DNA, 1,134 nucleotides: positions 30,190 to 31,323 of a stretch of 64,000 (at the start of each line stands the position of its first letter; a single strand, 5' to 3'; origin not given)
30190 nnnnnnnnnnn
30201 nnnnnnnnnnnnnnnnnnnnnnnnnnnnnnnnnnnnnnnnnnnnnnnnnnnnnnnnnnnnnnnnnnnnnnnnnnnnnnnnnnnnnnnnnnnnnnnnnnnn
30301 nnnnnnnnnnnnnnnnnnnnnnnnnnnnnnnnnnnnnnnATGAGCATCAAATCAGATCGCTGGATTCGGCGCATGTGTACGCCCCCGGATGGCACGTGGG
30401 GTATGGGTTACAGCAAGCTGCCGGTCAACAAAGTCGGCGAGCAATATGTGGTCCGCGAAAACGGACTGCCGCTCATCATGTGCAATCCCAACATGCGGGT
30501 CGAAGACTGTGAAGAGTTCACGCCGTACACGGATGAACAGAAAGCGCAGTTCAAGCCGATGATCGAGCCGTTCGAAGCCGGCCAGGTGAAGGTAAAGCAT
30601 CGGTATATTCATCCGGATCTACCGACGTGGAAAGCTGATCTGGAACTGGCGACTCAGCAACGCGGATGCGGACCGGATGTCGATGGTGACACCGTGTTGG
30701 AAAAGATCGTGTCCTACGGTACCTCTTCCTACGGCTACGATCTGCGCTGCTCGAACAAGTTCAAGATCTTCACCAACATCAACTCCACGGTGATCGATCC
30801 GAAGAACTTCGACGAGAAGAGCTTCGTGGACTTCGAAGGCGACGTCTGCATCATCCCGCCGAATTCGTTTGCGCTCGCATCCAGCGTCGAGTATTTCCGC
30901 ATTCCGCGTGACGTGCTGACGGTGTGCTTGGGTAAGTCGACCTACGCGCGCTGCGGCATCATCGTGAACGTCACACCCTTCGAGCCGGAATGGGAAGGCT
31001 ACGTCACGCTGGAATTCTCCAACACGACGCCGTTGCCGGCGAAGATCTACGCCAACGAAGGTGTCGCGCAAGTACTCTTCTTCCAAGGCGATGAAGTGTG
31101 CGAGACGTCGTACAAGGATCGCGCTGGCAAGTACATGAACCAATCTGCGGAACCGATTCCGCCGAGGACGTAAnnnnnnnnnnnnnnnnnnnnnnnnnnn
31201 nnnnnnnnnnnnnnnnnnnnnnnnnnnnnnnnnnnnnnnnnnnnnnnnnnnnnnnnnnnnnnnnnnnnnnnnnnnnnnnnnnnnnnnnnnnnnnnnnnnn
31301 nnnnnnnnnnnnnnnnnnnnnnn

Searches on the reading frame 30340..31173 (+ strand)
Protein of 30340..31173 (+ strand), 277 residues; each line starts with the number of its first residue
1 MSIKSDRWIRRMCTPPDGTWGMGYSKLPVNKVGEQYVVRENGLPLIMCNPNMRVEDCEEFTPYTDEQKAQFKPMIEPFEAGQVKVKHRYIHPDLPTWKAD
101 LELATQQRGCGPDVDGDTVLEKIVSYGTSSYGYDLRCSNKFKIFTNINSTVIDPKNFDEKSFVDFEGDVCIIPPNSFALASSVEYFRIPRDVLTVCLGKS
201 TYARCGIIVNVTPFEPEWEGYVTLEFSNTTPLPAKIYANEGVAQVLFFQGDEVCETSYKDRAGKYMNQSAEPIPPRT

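Call 114: search_protein_families(library=pfam, max_evalue=0.001, proteins=[window:30340-31173:+])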
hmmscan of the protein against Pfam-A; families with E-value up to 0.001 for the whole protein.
window:30340-31173:+ (277 aa): 1 family
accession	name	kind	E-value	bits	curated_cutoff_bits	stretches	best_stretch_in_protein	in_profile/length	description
PF22769.1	DCD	-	3.1e-32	112.2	27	1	129-249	27-152/153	dCTP deaminase-like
